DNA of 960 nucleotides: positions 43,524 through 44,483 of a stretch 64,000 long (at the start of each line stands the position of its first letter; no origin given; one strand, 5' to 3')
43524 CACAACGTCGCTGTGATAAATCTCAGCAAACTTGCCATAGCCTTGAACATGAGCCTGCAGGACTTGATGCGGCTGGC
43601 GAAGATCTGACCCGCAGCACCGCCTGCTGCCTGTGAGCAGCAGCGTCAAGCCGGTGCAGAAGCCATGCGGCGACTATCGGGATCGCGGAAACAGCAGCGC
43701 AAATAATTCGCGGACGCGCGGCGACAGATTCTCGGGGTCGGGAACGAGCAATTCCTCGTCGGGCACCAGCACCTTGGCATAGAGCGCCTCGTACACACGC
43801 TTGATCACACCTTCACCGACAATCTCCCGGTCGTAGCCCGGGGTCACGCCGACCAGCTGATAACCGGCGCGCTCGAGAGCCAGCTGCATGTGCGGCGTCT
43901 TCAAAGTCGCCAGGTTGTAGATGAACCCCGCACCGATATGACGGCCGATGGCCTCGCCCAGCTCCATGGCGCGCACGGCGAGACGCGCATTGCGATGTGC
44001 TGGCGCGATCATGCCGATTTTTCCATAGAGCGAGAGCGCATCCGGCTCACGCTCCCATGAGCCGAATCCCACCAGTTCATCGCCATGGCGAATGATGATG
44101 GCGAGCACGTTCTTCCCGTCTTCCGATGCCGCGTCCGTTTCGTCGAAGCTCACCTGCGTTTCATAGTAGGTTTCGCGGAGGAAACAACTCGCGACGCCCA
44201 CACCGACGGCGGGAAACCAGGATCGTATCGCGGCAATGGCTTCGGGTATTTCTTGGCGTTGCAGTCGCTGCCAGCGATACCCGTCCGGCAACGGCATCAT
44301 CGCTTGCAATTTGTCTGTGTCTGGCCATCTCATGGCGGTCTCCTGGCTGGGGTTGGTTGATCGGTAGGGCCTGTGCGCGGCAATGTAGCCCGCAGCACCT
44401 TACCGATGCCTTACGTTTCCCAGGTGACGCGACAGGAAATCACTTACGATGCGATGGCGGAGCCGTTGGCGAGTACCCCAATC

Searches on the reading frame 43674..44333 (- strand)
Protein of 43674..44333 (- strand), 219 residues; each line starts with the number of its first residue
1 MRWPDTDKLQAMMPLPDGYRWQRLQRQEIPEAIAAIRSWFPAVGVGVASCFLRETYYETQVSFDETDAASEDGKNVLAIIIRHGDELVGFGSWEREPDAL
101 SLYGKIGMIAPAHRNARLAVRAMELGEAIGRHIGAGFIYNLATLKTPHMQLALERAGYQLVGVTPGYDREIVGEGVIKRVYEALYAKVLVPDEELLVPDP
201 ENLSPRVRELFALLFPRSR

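Call 13: search_protein_families(library=pfam, proteins=[window:43674-44333:-], max_evalue=0.00001)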
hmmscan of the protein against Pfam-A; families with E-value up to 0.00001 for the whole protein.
window:43674-44333:- (219 aa): 0 families

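Call 30: search_protein_families(library=pfam, proteins=[window:43674-44333:-], max_evalue=1)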
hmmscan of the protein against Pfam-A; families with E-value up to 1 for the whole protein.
window:43674-44333:- (219 aa): 1 family
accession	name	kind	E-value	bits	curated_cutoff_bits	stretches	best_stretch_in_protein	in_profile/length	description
PF00583.31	Acetyltransf_1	-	0.004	17.9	20.7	1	67-143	24-100/116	Acetyltransferase (GNAT) family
